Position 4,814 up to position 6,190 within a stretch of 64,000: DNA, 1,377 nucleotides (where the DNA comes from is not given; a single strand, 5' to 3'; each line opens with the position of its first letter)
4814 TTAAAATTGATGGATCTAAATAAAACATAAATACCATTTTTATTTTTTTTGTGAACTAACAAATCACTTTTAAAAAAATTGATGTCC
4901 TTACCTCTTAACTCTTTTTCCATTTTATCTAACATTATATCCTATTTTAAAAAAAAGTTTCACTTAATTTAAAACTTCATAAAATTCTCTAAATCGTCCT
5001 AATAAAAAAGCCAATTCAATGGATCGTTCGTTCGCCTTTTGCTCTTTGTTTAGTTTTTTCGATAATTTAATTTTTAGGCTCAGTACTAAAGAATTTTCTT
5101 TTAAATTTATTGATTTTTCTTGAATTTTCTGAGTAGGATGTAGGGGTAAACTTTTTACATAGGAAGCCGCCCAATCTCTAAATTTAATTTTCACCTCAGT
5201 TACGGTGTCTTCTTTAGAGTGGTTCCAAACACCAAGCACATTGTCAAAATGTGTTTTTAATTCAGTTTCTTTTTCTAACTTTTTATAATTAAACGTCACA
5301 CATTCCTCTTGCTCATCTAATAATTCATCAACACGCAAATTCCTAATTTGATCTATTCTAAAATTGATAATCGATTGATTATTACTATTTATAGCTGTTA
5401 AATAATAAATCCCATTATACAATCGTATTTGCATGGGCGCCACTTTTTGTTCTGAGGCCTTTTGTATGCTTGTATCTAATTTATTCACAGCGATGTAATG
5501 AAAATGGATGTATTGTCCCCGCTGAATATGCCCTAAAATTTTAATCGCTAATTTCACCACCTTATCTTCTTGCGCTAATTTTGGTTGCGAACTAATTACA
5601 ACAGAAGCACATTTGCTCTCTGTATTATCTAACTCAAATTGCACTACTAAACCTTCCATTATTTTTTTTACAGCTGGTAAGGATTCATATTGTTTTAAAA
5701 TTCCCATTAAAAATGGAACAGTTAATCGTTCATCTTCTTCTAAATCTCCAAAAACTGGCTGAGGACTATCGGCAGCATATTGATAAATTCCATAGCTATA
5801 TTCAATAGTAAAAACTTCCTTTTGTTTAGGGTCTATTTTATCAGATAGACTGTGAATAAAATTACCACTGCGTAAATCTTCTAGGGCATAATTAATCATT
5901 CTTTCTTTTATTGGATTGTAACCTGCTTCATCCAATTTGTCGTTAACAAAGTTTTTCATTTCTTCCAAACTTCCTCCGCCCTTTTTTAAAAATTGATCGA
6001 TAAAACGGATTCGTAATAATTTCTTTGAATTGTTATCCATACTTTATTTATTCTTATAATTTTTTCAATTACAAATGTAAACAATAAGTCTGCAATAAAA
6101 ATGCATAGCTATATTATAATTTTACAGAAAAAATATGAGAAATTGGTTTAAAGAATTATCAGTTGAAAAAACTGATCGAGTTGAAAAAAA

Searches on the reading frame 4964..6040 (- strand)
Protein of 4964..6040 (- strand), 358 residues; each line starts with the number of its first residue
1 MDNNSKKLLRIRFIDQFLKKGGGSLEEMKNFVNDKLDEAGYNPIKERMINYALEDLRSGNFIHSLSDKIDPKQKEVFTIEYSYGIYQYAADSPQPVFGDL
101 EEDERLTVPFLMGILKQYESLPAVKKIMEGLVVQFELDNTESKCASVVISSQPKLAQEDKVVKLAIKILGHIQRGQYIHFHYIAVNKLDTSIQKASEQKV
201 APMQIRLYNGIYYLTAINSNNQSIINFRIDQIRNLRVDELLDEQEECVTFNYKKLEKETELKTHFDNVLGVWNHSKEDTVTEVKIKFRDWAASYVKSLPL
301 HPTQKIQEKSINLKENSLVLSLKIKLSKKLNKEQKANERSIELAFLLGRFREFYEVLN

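Call 6: search_protein_families(library=pfam, proteins=[window:4964-6040:-], max_evalue=0.01)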
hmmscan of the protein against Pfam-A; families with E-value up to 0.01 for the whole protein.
window:4964-6040:- (358 aa): 1 family
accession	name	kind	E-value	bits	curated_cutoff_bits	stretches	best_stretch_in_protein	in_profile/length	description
PF13280.12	WYL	-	5.2e-07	30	21.8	1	172-237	10-70/70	WYL domain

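Call 7: search_protein_families(library=padloc, proteins=[window:4964-6040:-], max_evalue=0.01)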
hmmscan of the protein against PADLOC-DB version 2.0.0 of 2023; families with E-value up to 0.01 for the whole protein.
window:4964-6040:- (358 aa): 2 families
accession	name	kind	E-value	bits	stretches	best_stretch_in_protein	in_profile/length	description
PDLC01652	WYL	-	5.8e-14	50.7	1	158-326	13-127/162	"CAS-I,CAS-II,CAS-III,CAS-IV,CAS-V,CAS-VI; associated_signaling"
PDLC01457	WYL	-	1e-05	23.3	1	132-241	106-198/229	"CAS-I,CAS-II,CAS-III,CAS-IV,CAS-V,CAS-VI; associated_signaling"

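Call 12: find_homologous_proteins(query=window:4964-6040:-, max_evalue=0.00001)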
Query window:4964-6040:- (358 aa): 90 proteins with E <= 0.00001 among 2310 candidates.
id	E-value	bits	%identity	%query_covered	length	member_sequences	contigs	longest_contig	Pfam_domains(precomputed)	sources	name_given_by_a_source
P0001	9.1e-208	707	92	100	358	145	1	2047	PF13280.13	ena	-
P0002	2.6e-205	699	90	100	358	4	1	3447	PF13280.13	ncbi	-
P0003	2.8e-202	689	89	100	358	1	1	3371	PF13280.13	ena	-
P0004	9.1e-196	668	85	100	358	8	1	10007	PF13280.13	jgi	jgi:hypothetical protein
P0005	3.5e-194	663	86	100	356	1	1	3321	PF13280.13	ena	-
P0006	3.8e-193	659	85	100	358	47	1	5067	PF13280.13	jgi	-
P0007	6.0e-193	659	85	100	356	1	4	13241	PF13280.13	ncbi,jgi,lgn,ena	jgi:hypothetical protein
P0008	8.4e-193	658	85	100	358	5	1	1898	PF13280.13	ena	-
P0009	6.4e-192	655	84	100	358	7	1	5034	PF13280.13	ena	-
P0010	8.1e-192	655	82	100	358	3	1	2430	PF13280.13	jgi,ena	-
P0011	2.4e-191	653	85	100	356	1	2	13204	PF13280.13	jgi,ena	jgi:hypothetical protein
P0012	5.8e-191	652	84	100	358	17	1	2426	PF13280.13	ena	-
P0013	1.7e-190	651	84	100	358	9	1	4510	PF13280.13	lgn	-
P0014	2.2e-189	647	84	100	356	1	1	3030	PF13280.13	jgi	-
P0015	2.4e-189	647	84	100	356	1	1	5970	PF13280.13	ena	-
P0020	7.8e-136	471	63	99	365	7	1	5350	PF13280.13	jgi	jgi:hypothetical protein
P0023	2.4e-94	335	47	98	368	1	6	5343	PF13280.13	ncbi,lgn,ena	-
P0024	3.2e-91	324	46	100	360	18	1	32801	-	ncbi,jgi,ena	jgi:isopentenyldiphosphate isomerase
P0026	9.5e-91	323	46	99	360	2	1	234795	-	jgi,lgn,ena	-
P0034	2.4e-78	282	42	97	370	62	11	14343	PF13280.13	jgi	-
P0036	6.7e-76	274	42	99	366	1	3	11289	PF13280.13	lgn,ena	-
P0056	9.1e-67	244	40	98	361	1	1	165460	PF13280.13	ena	-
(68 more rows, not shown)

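Call 13: find_encoding_contigs(protein=P0007, flank=8000, max_places=3)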
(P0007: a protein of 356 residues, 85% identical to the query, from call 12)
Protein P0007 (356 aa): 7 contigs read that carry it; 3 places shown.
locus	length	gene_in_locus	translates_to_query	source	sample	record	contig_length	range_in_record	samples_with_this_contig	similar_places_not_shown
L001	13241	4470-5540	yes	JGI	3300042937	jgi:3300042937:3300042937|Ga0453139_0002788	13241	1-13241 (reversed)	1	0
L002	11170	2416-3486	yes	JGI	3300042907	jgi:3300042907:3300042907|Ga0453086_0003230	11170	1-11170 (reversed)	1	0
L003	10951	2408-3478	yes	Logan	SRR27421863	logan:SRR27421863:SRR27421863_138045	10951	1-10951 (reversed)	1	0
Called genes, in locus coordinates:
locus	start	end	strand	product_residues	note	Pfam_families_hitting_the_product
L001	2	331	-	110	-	?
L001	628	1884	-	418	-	PF17293:Arm-DNA-bind_5, PF13102:Phage_int_SAM_5 (weak), PF00589:Phage_integrase (weak)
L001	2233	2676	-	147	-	-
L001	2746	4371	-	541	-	PF00004:AAA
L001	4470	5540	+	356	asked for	PF13280:WYL (faint)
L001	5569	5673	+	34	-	-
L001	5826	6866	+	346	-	-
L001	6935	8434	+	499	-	PF11074:DUF2779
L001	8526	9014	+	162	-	-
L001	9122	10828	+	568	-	PF00004:AAA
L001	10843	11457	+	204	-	-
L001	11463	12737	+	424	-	PF02646:RmuC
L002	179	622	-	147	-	-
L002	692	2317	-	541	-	PF00004:AAA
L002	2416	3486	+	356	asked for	PF13280:WYL (faint)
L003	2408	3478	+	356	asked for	PF13280:WYL (faint)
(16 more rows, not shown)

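Call 14: find_encoding_contigs(protein=P0004, flank=8000, max_places=2)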
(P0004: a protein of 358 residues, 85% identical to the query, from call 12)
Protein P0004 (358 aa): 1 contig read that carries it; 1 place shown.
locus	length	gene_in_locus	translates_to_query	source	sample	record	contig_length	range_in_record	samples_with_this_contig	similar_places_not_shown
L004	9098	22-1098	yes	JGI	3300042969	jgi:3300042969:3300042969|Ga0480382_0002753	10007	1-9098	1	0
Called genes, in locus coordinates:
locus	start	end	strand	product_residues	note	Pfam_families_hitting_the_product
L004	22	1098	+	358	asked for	PF13280:WYL (weak)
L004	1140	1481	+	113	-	-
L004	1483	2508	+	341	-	-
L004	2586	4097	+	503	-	PF11074:DUF2779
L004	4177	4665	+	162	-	-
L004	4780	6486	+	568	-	PF00004:AAA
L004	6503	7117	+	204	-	-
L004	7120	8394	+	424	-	PF02646:RmuC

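Call 15: find_encoding_contigs(protein=P0020, flank=8000, max_places=2)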
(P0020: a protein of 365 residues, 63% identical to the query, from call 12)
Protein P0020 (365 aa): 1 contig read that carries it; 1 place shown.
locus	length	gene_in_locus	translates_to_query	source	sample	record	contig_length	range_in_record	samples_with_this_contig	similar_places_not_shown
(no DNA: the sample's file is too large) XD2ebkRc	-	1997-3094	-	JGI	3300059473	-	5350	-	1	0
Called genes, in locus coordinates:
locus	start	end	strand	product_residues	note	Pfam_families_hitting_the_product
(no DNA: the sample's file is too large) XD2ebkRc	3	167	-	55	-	?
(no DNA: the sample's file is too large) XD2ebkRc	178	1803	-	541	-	PF00004:AAA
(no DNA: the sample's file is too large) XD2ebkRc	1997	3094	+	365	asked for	PF13280:WYL (weak)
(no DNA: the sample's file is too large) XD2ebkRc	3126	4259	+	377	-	-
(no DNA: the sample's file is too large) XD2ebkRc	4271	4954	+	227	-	PF12705:PDDEXK_1 (weak)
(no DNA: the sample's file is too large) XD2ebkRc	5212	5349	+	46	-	?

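Call 16: find_encoding_contigs(protein=P0026, flank=8000, max_places=2)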
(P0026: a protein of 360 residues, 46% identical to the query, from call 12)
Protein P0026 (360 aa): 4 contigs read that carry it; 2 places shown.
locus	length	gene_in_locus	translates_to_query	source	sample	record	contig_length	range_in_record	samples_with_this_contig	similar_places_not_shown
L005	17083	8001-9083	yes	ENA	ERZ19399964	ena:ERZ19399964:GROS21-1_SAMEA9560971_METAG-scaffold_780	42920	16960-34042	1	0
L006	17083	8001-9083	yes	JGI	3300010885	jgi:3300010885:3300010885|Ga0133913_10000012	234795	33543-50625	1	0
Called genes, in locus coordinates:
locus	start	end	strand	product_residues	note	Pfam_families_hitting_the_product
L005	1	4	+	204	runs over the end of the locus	-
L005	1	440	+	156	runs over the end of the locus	-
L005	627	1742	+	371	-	PF00078:RVT_1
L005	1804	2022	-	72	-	-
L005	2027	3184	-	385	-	PF13519:VWA_2 (weak)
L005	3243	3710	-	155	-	-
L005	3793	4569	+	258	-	-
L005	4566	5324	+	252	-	PF00072:Response_reg, PF04397:LytTR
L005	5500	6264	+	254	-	-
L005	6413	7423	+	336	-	PF13280:WYL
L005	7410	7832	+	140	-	-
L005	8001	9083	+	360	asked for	-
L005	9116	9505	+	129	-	-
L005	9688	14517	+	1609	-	PF21471:Reelin_subrepeat-B (faint), PF00629:MAM (faint), PF20773:InhA-like_MAM (weak), PF18962:Por_Secre_tail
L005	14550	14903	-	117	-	PF12844:HTH_19, PF13443:HTH_26 (weak), PF13560:HTH_31 (faint), PF01381:HTH_3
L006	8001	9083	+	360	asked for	-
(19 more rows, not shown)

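Call 23: find_encoding_contigs(protein=P0024, flank=8000, max_places=2)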
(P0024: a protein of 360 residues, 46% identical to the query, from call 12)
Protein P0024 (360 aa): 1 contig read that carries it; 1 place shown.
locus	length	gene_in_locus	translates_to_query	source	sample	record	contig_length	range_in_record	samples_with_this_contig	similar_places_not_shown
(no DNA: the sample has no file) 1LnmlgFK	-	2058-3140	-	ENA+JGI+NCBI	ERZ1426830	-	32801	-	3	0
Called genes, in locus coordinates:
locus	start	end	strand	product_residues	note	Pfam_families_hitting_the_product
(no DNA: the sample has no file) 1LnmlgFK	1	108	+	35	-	?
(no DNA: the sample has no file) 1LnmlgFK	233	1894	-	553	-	PF00004:AAA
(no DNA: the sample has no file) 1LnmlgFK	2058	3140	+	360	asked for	-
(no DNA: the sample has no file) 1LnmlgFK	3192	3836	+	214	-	-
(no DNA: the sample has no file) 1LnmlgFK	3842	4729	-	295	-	-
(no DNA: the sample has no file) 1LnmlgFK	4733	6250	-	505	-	PF11074:DUF2779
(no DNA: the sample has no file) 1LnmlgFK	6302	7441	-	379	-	-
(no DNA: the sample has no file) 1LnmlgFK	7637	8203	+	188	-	-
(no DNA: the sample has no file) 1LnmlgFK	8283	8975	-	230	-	-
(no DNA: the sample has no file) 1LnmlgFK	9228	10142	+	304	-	PF00515:TPR_1 (weak), PF07719:TPR_2 (faint), PF10516:SHNi-TPR (faint), PF13181:TPR_8 (faint), PF13371:TPR_9 (faint), PF13424:TPR_12 (faint), PF13414:TPR_11 (weak), PF00515:TPR_1 (weak), +3 more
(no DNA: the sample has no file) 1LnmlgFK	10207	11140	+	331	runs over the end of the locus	-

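Call 24: find_encoding_contigs(protein=P0034, flank=8000, max_places=3)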
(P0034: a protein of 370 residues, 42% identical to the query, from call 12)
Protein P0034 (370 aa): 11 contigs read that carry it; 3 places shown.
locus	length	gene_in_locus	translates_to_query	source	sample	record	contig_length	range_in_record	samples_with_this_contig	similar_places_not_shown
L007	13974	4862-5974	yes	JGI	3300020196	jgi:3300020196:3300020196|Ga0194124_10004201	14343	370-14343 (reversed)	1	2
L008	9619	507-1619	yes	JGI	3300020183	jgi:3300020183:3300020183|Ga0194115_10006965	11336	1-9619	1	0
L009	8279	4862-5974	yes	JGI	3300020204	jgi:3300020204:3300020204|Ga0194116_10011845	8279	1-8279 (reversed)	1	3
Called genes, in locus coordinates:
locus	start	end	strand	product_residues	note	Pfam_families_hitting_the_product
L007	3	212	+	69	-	PF00589:Phage_integrase (weak)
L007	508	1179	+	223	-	-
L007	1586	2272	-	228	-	PF18780:HNH_repeat, PF01844:HNH, PF14279:HNH_5 (weak)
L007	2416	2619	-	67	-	PF13087:AAA_12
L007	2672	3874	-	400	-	-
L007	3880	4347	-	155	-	-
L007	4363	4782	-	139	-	-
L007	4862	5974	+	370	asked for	PF13280:WYL (faint)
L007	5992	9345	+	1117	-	PF13482:RNase_H_2, PF13245:AAA_19 (faint), PF13604:AAA_30, PF13086:AAA_11, PF13087:AAA_12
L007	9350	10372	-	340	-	PF00078:RVT_1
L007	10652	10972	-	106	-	-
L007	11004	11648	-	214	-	-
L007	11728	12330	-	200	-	-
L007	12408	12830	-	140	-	-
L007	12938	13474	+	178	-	-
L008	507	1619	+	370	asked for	PF13280:WYL (faint)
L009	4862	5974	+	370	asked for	PF13280:WYL (faint)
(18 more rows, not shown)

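Call 25: find_encoding_contigs(protein=P0056, flank=8000, max_places=2)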
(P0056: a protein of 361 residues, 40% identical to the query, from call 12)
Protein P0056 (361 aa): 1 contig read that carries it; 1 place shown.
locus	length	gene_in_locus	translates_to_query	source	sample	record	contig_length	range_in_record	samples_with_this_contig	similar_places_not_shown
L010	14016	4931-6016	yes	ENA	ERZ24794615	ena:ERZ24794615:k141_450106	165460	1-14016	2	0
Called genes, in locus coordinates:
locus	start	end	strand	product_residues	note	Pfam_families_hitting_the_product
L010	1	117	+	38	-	?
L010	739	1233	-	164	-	-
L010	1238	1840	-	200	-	PF01694:Rhomboid (weak)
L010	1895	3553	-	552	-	PF00004:AAA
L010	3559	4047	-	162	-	-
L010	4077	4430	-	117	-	PF10686:YAcAr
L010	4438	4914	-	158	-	-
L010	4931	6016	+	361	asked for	PF13280:WYL (weak)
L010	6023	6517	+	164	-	-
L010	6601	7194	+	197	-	-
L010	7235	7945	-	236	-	-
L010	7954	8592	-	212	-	-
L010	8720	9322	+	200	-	-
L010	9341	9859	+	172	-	-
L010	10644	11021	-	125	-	-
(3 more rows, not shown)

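Call 29: find_encoding_contigs(protein=P0036, flank=8000, max_places=2)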
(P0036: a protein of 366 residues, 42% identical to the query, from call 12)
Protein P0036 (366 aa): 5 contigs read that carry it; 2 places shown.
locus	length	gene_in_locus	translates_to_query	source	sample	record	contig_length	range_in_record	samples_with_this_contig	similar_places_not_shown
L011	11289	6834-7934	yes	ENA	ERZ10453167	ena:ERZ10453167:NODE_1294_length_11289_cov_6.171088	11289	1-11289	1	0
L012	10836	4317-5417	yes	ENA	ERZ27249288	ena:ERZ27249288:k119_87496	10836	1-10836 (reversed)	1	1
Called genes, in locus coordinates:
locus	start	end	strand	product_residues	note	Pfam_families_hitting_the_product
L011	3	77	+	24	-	?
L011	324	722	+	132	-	-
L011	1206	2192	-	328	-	-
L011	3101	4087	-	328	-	-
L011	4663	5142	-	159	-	-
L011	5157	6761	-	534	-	PF00004:AAA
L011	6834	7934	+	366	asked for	PF13280:WYL (weak)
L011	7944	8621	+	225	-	PF12705:PDDEXK_1, PF02011:Glyco_hydro_48 (weak)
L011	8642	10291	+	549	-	PF00004:AAA, PF07724:AAA_2 (weak)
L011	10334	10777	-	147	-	-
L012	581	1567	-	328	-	-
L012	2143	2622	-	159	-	-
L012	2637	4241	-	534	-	PF00004:AAA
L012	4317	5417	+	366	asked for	PF13280:WYL (weak)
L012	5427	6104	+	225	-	PF12705:PDDEXK_1, PF02011:Glyco_hydro_48 (weak)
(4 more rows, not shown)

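Call 30: find_encoding_contigs(protein=P0023, flank=8000, max_places=3)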
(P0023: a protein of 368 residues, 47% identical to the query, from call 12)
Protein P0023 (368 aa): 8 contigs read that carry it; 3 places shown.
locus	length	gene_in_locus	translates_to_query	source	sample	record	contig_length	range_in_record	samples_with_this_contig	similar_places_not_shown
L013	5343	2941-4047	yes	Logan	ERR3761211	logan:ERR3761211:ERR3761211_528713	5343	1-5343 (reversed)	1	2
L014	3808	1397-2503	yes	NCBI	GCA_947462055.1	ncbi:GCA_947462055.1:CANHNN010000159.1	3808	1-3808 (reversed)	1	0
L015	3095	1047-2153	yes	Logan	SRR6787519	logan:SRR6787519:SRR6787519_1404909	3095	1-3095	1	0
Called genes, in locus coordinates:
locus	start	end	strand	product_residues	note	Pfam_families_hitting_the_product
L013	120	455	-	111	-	-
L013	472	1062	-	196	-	PF20815:GIY_YIG_2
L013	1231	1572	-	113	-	-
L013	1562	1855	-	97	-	-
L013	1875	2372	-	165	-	-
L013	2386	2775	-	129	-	-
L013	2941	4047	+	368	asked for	PF13280:WYL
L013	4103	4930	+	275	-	-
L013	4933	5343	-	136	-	?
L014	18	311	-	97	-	-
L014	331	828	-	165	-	-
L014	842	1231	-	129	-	-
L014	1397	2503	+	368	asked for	PF13280:WYL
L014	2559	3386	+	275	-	-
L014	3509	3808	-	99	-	?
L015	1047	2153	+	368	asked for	PF13280:WYL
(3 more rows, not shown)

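Call 33: search_solved_structures(query=window:4964-6040:-, max_evalue=1, show_alignments=1)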
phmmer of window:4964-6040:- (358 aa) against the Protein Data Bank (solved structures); distinct sequences matched with E-value up to 1: 2.
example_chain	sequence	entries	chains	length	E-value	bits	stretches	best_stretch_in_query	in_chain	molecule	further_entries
1x75_A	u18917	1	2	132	0.62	12.7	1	204-248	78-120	DNA gyrase subunit A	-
4ely_A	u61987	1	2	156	0.86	12.3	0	204-248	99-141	DNA gyrase subunit A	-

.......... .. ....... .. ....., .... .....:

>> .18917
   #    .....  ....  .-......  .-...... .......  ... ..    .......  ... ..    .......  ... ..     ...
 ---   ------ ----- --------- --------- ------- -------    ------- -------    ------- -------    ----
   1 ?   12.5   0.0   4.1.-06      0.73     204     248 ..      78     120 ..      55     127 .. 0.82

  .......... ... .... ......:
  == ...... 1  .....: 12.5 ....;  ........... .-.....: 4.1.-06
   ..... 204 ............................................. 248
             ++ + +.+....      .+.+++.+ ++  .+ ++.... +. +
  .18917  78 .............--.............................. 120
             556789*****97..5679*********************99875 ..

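Call 34: search_protein_families(library=ncbifam, proteins=[window:4964-6040:-], max_evalue=0.01)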
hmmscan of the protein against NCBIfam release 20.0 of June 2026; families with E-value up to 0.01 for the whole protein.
window:4964-6040:- (358 aa): 0 families

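Call 36: search_solved_structures(query=A1, max_evalue=1, show_alignments=0)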
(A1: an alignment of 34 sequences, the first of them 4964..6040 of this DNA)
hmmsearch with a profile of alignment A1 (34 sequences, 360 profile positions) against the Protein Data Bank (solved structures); distinct sequences matched with E-value up to 1: 2.
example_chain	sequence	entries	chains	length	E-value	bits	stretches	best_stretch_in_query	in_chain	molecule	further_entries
5kyu_B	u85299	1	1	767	0.65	12.1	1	68-147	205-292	Protein transport protein Sec24D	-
3efo_B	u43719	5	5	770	0.65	12.1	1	68-147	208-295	SEC24 related gene family, member D | Protein transport protein Sec24D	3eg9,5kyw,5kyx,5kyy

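Call 45: predict_structure(alignment_id=A1)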
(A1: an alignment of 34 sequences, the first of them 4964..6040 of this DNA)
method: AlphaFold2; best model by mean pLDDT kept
length: 358 residues; sequences in the alignment: 34
mean_pLDDT: 88.0   pTM: 0.67
mean pLDDT of the five models: 88.0, 87.9, 87.6, 87.3, 85.2
residues with pLDDT >= 90: 208; 70-90: 118; 50-70: 29; < 50: 3
segments of 3 or more residues with pLDDT < 50: 1-3
pLDDT, mean of each block of 10 residues (from residue 1): 67 91 94 90 91 89 69 79 90 73 74 86 86 73 75 83 96 97 87 88 93 94 94 95 95 95 92 90 96 94 92 95 94 89 91 92
secondary structure, 60 per line:
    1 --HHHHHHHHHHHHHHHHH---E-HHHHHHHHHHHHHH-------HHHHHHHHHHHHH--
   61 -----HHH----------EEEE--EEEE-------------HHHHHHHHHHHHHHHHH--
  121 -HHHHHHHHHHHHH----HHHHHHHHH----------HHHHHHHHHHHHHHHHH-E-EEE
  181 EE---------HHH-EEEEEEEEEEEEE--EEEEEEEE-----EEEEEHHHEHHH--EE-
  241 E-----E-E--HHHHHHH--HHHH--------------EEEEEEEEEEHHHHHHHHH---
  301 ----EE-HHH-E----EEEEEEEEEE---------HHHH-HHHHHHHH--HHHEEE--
elements in order: H3-19 H25-38 H46-58 E79-82 E85-88 H102-118 H122-134 H139-147 H158-174 E178-182 E196-208 E211-218 E224-228 H252-258 H261-264 E279-288 H289-297 E317-326 H336-339 H341-348 E354-356

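Call 48: fold_search(model_id=the predicted structure, library=pdb)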
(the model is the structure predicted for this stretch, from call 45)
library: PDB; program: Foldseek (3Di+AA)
matches with E <= 10: 990; with E <= 0.001: 30
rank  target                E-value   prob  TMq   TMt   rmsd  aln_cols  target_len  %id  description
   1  8tp8_D                5.6e-12  1.00  0.45  0.49  16.9       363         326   12  Structure of the C. crescentus WYL-activator, DriD, bound to ssDNA and cognate DNA (released 2023-11-29)
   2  8tpk_B                6.3e-12  1.00  0.46  0.50  12.2       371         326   13  P6522 crystal form of C. crescentus DriD-ssDNA-DNA complex (released 2023-11-29)
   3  8tp8_B                2.7e-11  1.00  0.45  0.49  12.2       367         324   12  Structure of the C. crescentus WYL-activator, DriD, bound to ssDNA and cognate DNA (released 2023-11-29)
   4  8tp8_A                5.0e-11  1.00  0.44  0.48  17.1       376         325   12  Structure of the C. crescentus WYL-activator, DriD, bound to ssDNA and cognate DNA (released 2023-11-29)
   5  9pfq_Q                7.1e-11  1.00  0.44  0.47  11.8       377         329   12  The cryo-EM structure of C. crescentus DriD-ssDNA-RNAP-Sigma73-bapE promoter transcription activation complex (released 2026-02-25)
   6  9pfv_Q                1.4e-10  1.00  0.45  0.48  12.2       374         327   13  The cryo-EM structure of C. crescentus DriD-ssDNA-RNAP-Sigma73-CCNA_03891/CCNA_01149 promoter transcription activation (released 2026-02-25)
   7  9fnd_Y                3.0e-10  1.00  0.37  0.40  11.0       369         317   10  Transcriptional activator PafBC bound to mycobacterial RNA polymerase (released 2025-02-12)
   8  8tpk_A                3.2e-10  1.00  0.43  0.47  17.7       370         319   13  P6522 crystal form of C. crescentus DriD-ssDNA-DNA complex (released 2023-11-29)
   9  6sj9_A                3.6e-09  1.00  0.25  0.17  19.9       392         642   11  Proteasome accessory factor B/C (PafBC) of Arthrobacter aurescens (released 2019-10-16)
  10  6sj9_B                3.8e-09  1.00  0.22  0.15  17.0       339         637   11  Proteasome accessory factor B/C (PafBC) of Arthrobacter aurescens (released 2019-10-16)
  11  9cu3_B                5.3e-09  1.00  0.32  0.53   6.8       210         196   14  Allosteric mechanism of DriD transcription activator (released 2025-04-23)
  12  9cu3_A                6.3e-09  1.00  0.39  0.65   6.7       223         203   14  Allosteric mechanism of DriD transcription activator (released 2025-04-23)
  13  7tzv_M                1.7e-08  1.00  0.38  0.64   4.3       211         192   14  Structure of DriD C-domain bound to 9mer ssDNA (released 2022-06-01)
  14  7tzv_A                1.7e-08  1.00  0.32  0.52   6.0       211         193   15  Structure of DriD C-domain bound to 9mer ssDNA (released 2022-06-01)
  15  9fnd_X                2.0e-08  1.00  0.34  0.36  19.1       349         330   13  Transcriptional activator PafBC bound to mycobacterial RNA polymerase (released 2025-02-12)
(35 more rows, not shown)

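Call 54: find_related_loci(query=A1, collection=metagenome_contigs, flank=5000)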
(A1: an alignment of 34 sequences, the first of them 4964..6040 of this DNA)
Query A1 (358 aa) in metagenome_contigs; peptide patterns used: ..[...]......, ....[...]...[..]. (x = any residue, [..] = any of these).
154 stretches matched a pattern; 54 encode a relative of the query (tblastn E <= 1e-3); 54 distinct loci.
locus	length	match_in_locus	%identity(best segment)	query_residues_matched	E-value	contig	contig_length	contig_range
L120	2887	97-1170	94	1-358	0e+0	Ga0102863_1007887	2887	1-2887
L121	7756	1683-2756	92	1-358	0e+0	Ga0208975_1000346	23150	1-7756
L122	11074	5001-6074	84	1-358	0e+0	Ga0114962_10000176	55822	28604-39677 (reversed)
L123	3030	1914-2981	84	1-358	0e+0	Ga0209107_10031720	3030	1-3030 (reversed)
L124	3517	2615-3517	86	1-301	0e+0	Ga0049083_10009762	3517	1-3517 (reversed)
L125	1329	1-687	84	130-358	2e-139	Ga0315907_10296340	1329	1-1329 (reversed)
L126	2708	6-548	94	178-358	3e-114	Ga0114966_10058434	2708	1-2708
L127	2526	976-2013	47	8-357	2e-103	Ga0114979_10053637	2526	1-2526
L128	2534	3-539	85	180-358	5e-102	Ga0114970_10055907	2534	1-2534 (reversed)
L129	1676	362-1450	44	1-358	1e-103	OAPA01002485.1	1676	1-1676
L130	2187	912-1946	44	10-350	2e-91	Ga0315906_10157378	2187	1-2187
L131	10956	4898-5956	42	10-358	1e-87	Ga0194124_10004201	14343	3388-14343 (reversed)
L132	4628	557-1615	43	10-358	4e-87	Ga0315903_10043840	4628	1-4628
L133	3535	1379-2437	41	10-358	4e-88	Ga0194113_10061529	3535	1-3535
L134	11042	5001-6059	42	10-358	2e-86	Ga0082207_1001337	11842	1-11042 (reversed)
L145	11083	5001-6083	40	3-358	5e-78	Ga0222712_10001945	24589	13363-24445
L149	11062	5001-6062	40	10-357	2e-76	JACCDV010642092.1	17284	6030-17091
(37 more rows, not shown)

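Call 55: find_related_loci(query=A1, collection=viral_contigs, flank=5000)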
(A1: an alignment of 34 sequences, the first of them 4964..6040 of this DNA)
Query A1 (358 aa) in viral_contigs; peptide patterns used: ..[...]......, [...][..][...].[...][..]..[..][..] (x = any residue, [..] = any of these).
75 stretches matched a pattern, but none encodes a relative of the query by tblastn (E <= 1e-3).
